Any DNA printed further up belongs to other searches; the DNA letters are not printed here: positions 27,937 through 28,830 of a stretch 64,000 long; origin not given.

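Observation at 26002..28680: Single ORF fusing a YrdC/TsaC threonylcarbamoyl-AMP synthase domain to a complete phosphoglucomutase/phosphomannomutase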

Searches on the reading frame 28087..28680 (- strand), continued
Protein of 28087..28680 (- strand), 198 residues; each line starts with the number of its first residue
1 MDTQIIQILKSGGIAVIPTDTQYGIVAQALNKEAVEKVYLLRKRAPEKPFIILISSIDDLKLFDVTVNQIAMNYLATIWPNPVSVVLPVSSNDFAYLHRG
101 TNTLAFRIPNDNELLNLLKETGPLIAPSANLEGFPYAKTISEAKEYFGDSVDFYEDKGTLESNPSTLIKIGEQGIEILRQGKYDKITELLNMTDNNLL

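Call 52: find_encoding_contigs(protein=P0123, flank=4000, max_places=1)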
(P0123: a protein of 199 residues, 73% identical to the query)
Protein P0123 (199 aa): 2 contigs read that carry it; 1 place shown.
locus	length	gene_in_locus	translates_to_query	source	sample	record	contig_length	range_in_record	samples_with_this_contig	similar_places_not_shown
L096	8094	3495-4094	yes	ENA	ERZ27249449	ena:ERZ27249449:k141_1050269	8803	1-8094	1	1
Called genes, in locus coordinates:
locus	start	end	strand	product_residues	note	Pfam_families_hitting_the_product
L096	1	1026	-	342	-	?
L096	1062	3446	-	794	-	PF01326:PPDK_N, PF00391:PEP-utilizers, PF02896:PEP-utilizers_C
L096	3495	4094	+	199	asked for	PF01300:Sua5_yciO_yrdC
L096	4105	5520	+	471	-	PF02878:PGM_PMM_I, PF02879:PGM_PMM_II, PF02880:PGM_PMM_III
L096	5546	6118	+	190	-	PF04229:GrpB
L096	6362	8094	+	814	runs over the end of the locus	?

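Call 53: find_encoding_contigs(protein=P0125, flank=4000, max_places=1)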
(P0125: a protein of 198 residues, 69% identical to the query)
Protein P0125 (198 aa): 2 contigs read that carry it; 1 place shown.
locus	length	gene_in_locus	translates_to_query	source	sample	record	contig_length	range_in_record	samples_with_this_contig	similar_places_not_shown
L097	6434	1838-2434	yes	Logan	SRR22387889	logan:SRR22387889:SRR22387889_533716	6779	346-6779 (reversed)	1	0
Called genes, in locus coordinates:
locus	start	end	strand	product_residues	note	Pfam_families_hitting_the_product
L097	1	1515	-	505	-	?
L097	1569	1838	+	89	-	PF00708:Acylphosphatase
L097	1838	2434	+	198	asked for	PF01300:Sua5_yciO_yrdC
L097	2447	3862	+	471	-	PF02878:PGM_PMM_I, PF02879:PGM_PMM_II, PF02880:PGM_PMM_III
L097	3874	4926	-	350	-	PF00438:S-AdoMet_synt_N, PF02772:S-AdoMet_synt_M, PF02773:S-AdoMet_synt_C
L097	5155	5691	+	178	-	-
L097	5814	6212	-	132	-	PF00380:Ribosomal_S9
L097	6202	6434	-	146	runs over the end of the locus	PF00572:Ribosomal_L13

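Call 54: find_encoding_contigs(protein=P0129, flank=4000, max_places=1)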
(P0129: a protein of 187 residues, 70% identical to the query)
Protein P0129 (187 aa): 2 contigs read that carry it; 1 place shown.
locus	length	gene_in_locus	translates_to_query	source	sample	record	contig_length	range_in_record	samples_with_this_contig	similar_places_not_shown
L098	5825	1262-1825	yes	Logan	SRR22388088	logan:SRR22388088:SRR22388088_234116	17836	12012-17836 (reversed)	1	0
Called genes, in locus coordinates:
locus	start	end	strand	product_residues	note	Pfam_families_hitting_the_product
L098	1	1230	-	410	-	?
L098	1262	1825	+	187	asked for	PF01300:Sua5_yciO_yrdC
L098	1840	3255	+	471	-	PF02878:PGM_PMM_I, PF02879:PGM_PMM_II, PF02880:PGM_PMM_III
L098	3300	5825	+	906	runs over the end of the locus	PF00561:Abhydrolase_1 (faint), PF01674:Lipase_2 (weak), PF02450:LCAT, PF02089:Palm_thioest, PF05057:DUF676 (weak), PF07819:PGAP1, PF24096:DUF7379 (weak)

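Call 57: search_protein_representatives(protein=window:28108-28680:-)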
Query: 191 residues. Proteins with E-value up to 0.001 (for the whole library): 20210; up to 1e-10: 8165; up to 1e-30: 246. The best 150 are listed.
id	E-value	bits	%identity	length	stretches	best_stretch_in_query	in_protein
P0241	4.7e-60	219.2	56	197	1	1-183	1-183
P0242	7.3e-58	212.1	56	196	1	3-183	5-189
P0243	1.7e-57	210.9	58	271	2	4-111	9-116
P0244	3.7e-54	200.0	53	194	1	5-184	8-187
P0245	5.6e-54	199.5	53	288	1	6-183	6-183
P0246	1.9e-53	197.7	52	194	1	5-185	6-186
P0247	3.1e-53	197.0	56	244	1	5-174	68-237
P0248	3.6e-53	196.8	53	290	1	3-184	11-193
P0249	6.9e-53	195.9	54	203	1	5-182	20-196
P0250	7.0e-53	195.9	53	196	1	10-184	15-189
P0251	3.1e-52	193.8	56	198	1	6-172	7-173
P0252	2.4e-51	190.8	51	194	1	2-184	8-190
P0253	2.9e-51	190.6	55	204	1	3-181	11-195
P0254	9.6e-51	188.9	57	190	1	2-179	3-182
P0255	1.2e-50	188.6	51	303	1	5-183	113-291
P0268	5.2e-46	173.5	55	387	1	3-182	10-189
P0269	7.8e-46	172.9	50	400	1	5-182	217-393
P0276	8.4e-45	169.5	47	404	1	4-182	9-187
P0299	1.6e-42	162.2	52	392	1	5-171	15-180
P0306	3.8e-42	160.9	49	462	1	7-182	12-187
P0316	4.4e-41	157.4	46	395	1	4-174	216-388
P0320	8.8e-41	156.4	43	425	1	9-187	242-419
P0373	3.9e-37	144.6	42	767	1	4-186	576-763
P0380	6.0e-37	144.0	53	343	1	6-136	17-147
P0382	8.0e-37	143.6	46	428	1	13-181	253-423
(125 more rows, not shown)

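Call 58: search_protein_families(library=pfam, proteins=[P0373, P0306, P0382, P0320, P0276, P0269, P0316, P0299, P0268, P0380], max_evalue=0.0001)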
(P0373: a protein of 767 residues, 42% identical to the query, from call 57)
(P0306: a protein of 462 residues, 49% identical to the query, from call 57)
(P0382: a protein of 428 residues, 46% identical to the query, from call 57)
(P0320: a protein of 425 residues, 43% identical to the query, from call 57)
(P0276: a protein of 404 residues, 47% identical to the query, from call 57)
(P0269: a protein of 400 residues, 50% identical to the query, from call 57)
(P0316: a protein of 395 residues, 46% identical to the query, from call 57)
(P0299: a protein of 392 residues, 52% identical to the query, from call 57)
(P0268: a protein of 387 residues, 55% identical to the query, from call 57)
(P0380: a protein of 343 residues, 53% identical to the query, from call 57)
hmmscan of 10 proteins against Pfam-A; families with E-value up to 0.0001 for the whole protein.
P0373 (767 aa): 2 families
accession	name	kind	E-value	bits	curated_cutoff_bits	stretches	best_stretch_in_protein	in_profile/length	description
PF01300.24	Sua5_yciO_yrdC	-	3.5e-39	134.6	25.1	1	579-757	1-178/178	Telomere recombination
PF04932.20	Wzy_C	-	1.2e-13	51.5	31.7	1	270-474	3-149/149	O-Antigen ligase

P0306 (462 aa): 2 families
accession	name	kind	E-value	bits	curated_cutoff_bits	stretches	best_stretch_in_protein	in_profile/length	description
PF01300.24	Sua5_yciO_yrdC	-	1.3e-42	145.7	25.1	1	13-186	2-178/178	Telomere recombination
PF00696.33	AA_kinase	-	1.5e-29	103.8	24.9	1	239-439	3-234/234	Amino acid kinase family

P0382 (428 aa): 1 family
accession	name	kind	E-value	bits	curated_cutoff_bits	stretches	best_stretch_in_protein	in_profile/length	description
PF01300.24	Sua5_yciO_yrdC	-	5e-28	98.2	25.1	1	249-417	3-172/178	Telomere recombination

P0320 (425 aa): 1 family
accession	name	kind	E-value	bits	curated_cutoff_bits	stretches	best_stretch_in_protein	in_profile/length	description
PF01300.24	Sua5_yciO_yrdC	-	1.3e-41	142.4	25.1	1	241-414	2-178/178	Telomere recombination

P0276 (404 aa): 4 families
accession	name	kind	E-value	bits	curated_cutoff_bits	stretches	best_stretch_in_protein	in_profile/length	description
PF01509.24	TruB_N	-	3.7e-46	157.6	27.3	1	217-366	1-149/149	TruB family pseudouridylate synthase (N terminal domain)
PF01300.24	Sua5_yciO_yrdC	-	2.8e-45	154.4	25.1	1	12-184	1-176/178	Telomere recombination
PF16198.10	TruB_C_2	-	1.3e-07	32.1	29.3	1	367-401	1-35/66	tRNA pseudouridylate synthase B C-terminal domain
PF00849.27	PseudoU_synth_2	-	6.6e-05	23.6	26.8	0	212-292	26-99/152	RNA pseudouridylate synthase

P0269 (400 aa): 3 families
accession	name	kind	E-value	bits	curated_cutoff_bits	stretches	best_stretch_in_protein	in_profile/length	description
PF01509.24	TruB_N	-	3.7e-48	164.1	27.3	1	21-169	1-149/149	TruB family pseudouridylate synthase (N terminal domain)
PF01300.24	Sua5_yciO_yrdC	-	1.8e-40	138.8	25.1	1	221-392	3-178/178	Telomere recombination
PF16198.10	TruB_C_2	-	1.8e-08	34.8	29.3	1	170-216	1-48/66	tRNA pseudouridylate synthase B C-terminal domain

P0316 (395 aa): 2 families
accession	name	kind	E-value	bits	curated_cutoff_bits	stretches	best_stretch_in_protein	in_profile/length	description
PF01300.24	Sua5_yciO_yrdC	-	8e-36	123.6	25.1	1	220-394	2-176/178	Telomere recombination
PF05875.18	Ceramidase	-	3.9e-12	46.6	32.5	1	25-217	25-241/259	Ceramidase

P0299 (392 aa): 2 families
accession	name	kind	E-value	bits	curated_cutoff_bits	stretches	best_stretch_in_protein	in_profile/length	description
PF01300.24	Sua5_yciO_yrdC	-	1.9e-36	125.6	25.1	1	18-189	2-176/178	Telomere recombination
PF00300.27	His_Phos_1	-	1e-28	100.8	21.7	1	198-363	2-162/194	Histidine phosphatase superfamily (branch 1)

P0268 (387 aa): 2 families
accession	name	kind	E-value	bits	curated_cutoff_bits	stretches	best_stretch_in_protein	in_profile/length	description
PF01300.24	Sua5_yciO_yrdC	-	7.5e-40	136.7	25.1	1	16-188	3-178/178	Telomere recombination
PF00300.27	His_Phos_1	-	7.3e-28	98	21.7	1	196-368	2-169/194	Histidine phosphatase superfamily (branch 1)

P0380 (343 aa): 2 families
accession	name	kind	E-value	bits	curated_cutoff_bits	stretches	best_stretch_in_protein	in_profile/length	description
PF01300.24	Sua5_yciO_yrdC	-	3.4e-34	118.3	25.1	1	19-147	2-132/178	Telomere recombination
PF00204.31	DNA_gyraseB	-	1.9e-21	76.8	27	1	240-321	1-84/173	DNA gyrase B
